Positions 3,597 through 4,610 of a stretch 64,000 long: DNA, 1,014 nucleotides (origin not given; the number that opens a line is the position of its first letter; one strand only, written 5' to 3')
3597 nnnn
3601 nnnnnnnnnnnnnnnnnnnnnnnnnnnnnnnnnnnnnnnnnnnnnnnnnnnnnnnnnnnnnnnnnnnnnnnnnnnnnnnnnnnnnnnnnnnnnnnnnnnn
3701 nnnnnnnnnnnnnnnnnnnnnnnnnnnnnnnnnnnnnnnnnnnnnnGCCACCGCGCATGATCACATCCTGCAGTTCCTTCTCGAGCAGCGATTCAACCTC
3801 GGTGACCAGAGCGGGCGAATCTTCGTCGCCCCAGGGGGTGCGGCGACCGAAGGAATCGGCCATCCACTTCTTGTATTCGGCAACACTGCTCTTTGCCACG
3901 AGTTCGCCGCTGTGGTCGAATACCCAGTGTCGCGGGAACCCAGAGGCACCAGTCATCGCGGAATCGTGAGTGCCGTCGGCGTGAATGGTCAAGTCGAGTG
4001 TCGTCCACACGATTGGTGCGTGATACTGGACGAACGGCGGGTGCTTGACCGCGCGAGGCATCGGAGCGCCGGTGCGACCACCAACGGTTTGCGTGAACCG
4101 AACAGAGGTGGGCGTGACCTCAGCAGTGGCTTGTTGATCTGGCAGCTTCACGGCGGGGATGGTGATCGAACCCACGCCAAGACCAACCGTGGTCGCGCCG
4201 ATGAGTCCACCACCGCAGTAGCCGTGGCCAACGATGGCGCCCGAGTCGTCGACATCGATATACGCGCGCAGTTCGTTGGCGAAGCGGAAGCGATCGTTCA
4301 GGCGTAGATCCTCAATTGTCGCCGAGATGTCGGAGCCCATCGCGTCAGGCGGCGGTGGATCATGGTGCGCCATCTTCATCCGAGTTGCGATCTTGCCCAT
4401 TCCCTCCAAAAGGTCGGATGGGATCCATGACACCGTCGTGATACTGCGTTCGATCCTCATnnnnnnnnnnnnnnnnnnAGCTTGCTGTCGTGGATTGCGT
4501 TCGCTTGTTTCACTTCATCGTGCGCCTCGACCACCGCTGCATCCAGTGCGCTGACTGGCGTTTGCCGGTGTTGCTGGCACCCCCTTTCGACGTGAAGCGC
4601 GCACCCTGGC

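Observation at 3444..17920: FtsX/MacB permease cluster wired to a branched two-component system, a receiver-cyclase and a neighbouring cNMP receptor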

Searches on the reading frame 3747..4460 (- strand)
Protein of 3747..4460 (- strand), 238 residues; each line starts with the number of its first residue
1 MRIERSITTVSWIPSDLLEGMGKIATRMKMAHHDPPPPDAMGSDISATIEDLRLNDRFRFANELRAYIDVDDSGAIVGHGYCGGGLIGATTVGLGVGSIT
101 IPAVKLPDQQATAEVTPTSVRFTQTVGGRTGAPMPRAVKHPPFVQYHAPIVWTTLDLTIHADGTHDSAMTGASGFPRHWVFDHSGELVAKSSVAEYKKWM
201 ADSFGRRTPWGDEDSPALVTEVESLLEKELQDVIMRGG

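Call 27: search_protein_representatives(protein=window:3756-4460:-)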
Query: 235 residues. Proteins with E-value up to 0.001 (for the whole library): 1062; up to 1e-10: 685; up to 1e-30: 171. The best 150 are listed.
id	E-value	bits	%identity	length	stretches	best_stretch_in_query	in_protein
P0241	9.4e-85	300.3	58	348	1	1-235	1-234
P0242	4.6e-83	294.8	58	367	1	1-234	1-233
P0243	6.1e-74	264.9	56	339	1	1-235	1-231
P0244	3.0e-71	256.1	73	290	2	88-229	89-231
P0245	2.2e-66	240.2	51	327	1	1-235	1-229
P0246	7.0e-65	235.3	48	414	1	2-233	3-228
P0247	7.1e-64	232.0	50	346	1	1-235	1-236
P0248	1.3e-63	231.2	49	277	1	2-231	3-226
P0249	1.3e-62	227.9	51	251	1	1-235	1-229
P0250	4.7e-61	222.8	49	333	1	2-235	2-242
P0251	9.3e-61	221.8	48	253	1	1-232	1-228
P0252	1.0e-60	221.6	52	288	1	1-214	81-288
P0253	5.4e-60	219.3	56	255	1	1-190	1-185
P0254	1.2e-59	218.1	49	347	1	1-231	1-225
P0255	4.2e-59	216.4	50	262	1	1-235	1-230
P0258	4.2e-56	206.6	46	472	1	2-233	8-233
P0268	1.4e-51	191.7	45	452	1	1-235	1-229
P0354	4.1e-36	141.1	38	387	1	1-235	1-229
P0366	7.1e-35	137.1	44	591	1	16-211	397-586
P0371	2.0e-34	135.6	40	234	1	1-235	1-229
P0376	5.6e-34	134.1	42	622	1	1-207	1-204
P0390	1.9e-32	129.1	43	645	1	1-183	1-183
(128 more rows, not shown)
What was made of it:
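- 3444..4460 (-): Candidate cNMP receptor: novel N-terminal domain (residues 1-235) plus C-terminal cNMP-binding domain (250-325). The family has 1062 clusters at 50% identity (call 27).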

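Call 28: search_protein_families(library=pfam, proteins=[P0246, P0258, P0268, P0366, P0376, P0390, P0249, P0251, P0371, P0354], max_evalue=0.001)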
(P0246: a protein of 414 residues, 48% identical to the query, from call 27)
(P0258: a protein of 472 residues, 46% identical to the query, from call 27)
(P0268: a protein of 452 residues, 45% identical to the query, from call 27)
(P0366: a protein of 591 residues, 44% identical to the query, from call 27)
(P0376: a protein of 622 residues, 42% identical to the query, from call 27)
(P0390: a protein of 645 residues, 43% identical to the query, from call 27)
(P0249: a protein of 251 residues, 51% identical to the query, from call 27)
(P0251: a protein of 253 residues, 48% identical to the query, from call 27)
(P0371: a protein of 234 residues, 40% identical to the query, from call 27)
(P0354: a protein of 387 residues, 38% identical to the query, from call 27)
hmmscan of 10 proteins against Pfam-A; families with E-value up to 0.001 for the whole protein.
P0246 (414 aa): 1 family
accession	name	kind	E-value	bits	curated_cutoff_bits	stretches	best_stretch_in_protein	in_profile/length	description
PF00027.35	cNMP_binding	-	1.2e-11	44.8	27.5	1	237-290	2-60/89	Cyclic nucleotide-binding domain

P0258 (472 aa): 2 families
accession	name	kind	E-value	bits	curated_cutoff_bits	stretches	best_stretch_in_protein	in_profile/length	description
PF00027.35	cNMP_binding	-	6.4e-38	129.1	27.5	2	364-445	2-89/89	Cyclic nucleotide-binding domain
PF07883.17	Cupin_2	-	6.4e-07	29.4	27.2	1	365-411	4-50/70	Cupin domain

P0268 (452 aa): 2 families
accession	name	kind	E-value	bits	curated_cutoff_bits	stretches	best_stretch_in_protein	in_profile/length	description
PF00027.35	cNMP_binding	-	4.8e-15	55.7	27.5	1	236-311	2-82/89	Cyclic nucleotide-binding domain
PF06127.16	Mpo1-like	-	1.1e-12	48.4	24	1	353-443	2-93/95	2-hydroxy-palmitic acid dioxygenase Mpo1-like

P0366 (591 aa): 1 family
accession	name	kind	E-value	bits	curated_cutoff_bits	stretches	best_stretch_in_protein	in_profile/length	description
PF02254.24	TrkA_N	-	3.8e-17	63.1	23.8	1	40-148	1-107/116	TrkA-N domain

P0376 (622 aa): 1 family
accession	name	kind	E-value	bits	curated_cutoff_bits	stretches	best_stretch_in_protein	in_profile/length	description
PF00027.35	cNMP_binding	-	5.7e-13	49.1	27.5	1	251-314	11-79/89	Cyclic nucleotide-binding domain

P0390 (645 aa): 0 families

P0249 (251 aa): 0 families

P0251 (253 aa): 0 families

P0371 (234 aa): 0 families

P0354 (387 aa): 0 families
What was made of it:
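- Tried and rejected: Variant architectures in the family (a second cNMP-binding domain, Mpo1-like, TrkA_N) were too few to interpret (call 28).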

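Call 46: predict_structure(alignment_id=A4)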
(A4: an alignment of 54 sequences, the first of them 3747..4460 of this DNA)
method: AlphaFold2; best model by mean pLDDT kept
length: 238 residues; sequences in the alignment: 54
mean_pLDDT: 75.0   pTM: 0.75
mean pLDDT of the five models: 75.0, 75.0, 74.6, 73.4, 69.0
residues with pLDDT >= 90: 89; 70-90: 48; 50-70: 70; < 50: 31
segments of 3 or more residues with pLDDT < 50: 213-223, 231-238
pLDDT, mean of each block of 10 residues (from residue 1): 96 60 49 70 90 81 97 96 85 63 83 96 90 62 63 93 94 80 92 65 61 39 48 42
secondary structure, 60 per line:
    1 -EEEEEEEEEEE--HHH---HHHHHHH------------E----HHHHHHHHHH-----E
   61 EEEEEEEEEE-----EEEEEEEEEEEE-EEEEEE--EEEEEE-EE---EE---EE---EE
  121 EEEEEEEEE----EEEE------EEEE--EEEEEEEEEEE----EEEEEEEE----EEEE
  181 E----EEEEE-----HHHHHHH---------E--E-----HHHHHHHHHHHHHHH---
elements in order: E2-12 H21-27 H45-54 E60-70 E76-87 E89-94 E97-102 E119-129 E134-137 E144-147 E150-160 E165-172 E177-181 E186-190 H196-202 H221-235

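Call 51: fold_search(model_id=the predicted structure, library=pdb)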
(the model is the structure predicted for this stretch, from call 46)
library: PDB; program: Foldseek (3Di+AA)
matches with E <= 10: 951; with E <= 0.001: 2
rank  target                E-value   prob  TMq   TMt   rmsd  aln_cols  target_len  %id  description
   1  3c5p_A                5.2e-04  1.00  0.46  0.54   6.9       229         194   15  Crystal structure of BAS0735, a protein of unknown function from Bacillus anthracis str. Sterne (released 2008-02-19)
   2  3c5p_B                7.7e-04  1.00  0.45  0.53   6.6       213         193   15  Crystal structure of BAS0735, a protein of unknown function from Bacillus anthracis str. Sterne (released 2008-02-19)
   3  9fei                  1.7e-02  0.44  0.23  0.27  11.5       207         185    6  Crystal structure of protein D: defoliating toxin form Fusarium oxysporum f.sp. vasinfectum (released 2025-05-28)
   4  1a9b_A                3.4e-02  0.12  0.15  0.13  25.1       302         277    8  DECAMER-LIKE CONFORMATION OF A NANO-PEPTIDE BOUND TO HLA-B3501 DUE TO NONSTANDARD POSITIONING OF THE C-TERMINUS (released 1998-10-21)
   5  5h94_A                5.0e-02  0.20  0.15  0.13  25.0       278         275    7  Crystal structure of Swine MHC CLASSI for 1.48 angstroms (released 2016-05-18)
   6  1ydp_A                5.3e-02  0.14  0.15  0.13  24.3       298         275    8  1.9A crystal structure of HLA-G (released 2005-03-08)
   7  2dyp_A                5.6e-02  0.14  0.15  0.13  24.4       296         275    8  Crystal Structure of LILRB2(LIR2/ILT4/CD85d) complexed with HLA-G (released 2006-11-07)
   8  8gvb_H                5.6e-02  0.05  0.10  0.09  24.8       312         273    8  The complex between public TCR TD08 and HLA-A24 bound to HIV-1 Nef138-8 peptide (released 2022-10-19)
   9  9l4a_D                7.0e-02  0.08  0.12  0.11  24.6       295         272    8  Crystal structure of HLA-C*12:02-MY9 (released 2025-03-19)
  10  9bl9_A                7.0e-02  0.08  0.13  0.12  24.6       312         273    9  KIR3DL1*114 in complex with HLA-A*24:02 presenting the NEF peptide (released 2024-11-13)
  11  3ub1_A                8.7e-02  0.63  0.16  0.16   9.3        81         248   15  Ntf2 like protein involved in plasmid conjugation (released 2012-02-08)
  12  6j2h_A                9.2e-02  0.13  0.15  0.13  24.7       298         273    6  Crystal structure of bat (Pteropus Alecto) MHC class I Ptal-N*01:01 mutant (Met52 Asp53 Leu54 deleted) in complex with (released 2019-09-18)
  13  7wj3_A                9.2e-02  0.09  0.13  0.11  23.5       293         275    8  Crystal structure of HLA-C*1402 complexed with 4-mer lipopeptide (released 2022-06-22)
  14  9bl6_A                9.2e-02  0.08  0.13  0.11  24.5       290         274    8  KIR3DL1*114 in complex with HLA-A*24:02 presenting the TW9 peptide (released 2024-11-13)
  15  4k7f_A                9.7e-02  0.06  0.12  0.11  24.5       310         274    9  Newly identified epitope V60 from HBV core protein complexed with HLA-A*0201 (released 2013-06-05)
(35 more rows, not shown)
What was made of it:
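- The best is BAS0735/3c5p, TM about 0.5, itself of unknown function (call 51).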

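Call 67: search_protein_families(library=pfam, proteins=[window:3747-4460:-], max_evalue=10)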
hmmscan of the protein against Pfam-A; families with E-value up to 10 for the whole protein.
window:3747-4460:- (238 aa): 0 families

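Call 68: search_solved_structures(query=window:3747-4460:-, max_evalue=10)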
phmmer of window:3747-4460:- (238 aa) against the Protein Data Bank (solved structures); distinct sequences matched with E-value up to 10: 0.
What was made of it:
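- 3444..4460 (-): The N-domain has no Pfam or PDB match (calls 67, 68).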

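Call 82: fold_search(model_id=the predicted structure, library=viral)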
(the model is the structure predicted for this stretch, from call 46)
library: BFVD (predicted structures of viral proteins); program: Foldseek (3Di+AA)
matches with E <= 10: 756; with E <= 0.001: 0
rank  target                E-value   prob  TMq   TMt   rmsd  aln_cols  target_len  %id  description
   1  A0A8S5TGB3            5.2e-02  0.07  0.14  0.12  20.6       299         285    9  Uncharacterized protein [Phage sp. ctL4h4]
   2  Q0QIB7                5.5e-02  0.07  0.13  0.09  27.6       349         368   10  Gp024 [Human cytomegalovirus]
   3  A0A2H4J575            6.1e-02  0.21  0.18  0.12  18.9       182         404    7  Uncharacterized protein [uncultured Caudovirales phage]
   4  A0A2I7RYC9            6.1e-02  0.20  0.14  0.04  10.8       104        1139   10  (no name in the UniProt tables at hand)
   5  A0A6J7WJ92            8.5e-02  0.90  0.17  0.40   7.5        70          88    8  Uncharacterized protein [uncultured Caudovirales phage]
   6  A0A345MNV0            8.5e-02  0.11  0.12  0.08  16.8       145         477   13  (no name in the UniProt tables at hand)
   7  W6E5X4                9.0e-02  0.10  0.14  0.17  15.5       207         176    8  ORF 56 [Human herpesvirus 3]
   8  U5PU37                1.2e-01  0.23  0.17  0.25  16.5       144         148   10  Uncharacterized protein [Bacillus phage Grass]
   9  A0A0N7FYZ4            1.2e-01  0.18  0.11  0.11  15.4        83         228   10  (no name in the UniProt tables at hand)
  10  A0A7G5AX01            1.3e-01  0.07  0.10  0.06  22.8       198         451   10  MC002L [Molluscum contagiosum virus subtype 1]
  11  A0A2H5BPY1            1.3e-01  0.91  0.23  0.52   7.4       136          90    6  Uncharacterized protein [Vibrio phage Vp_R1]
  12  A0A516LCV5            1.5e-01  0.08  0.13  0.14  21.8       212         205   10  (no name in the UniProt tables at hand)
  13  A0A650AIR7            1.6e-01  0.06  0.10  0.06  23.9       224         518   12  (no name in the UniProt tables at hand)
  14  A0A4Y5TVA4            2.0e-01  0.38  0.16  0.33   8.4        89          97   12  Reticulon-like protein [Vibrio phage VAP7]
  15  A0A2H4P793            2.0e-01  0.25  0.14  0.17  11.3       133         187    9  Uncharacterized protein [Pseudomonas phage nickie]
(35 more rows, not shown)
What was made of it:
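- Tried and rejected: Foldseek against viral structures gave nothing (call 82).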
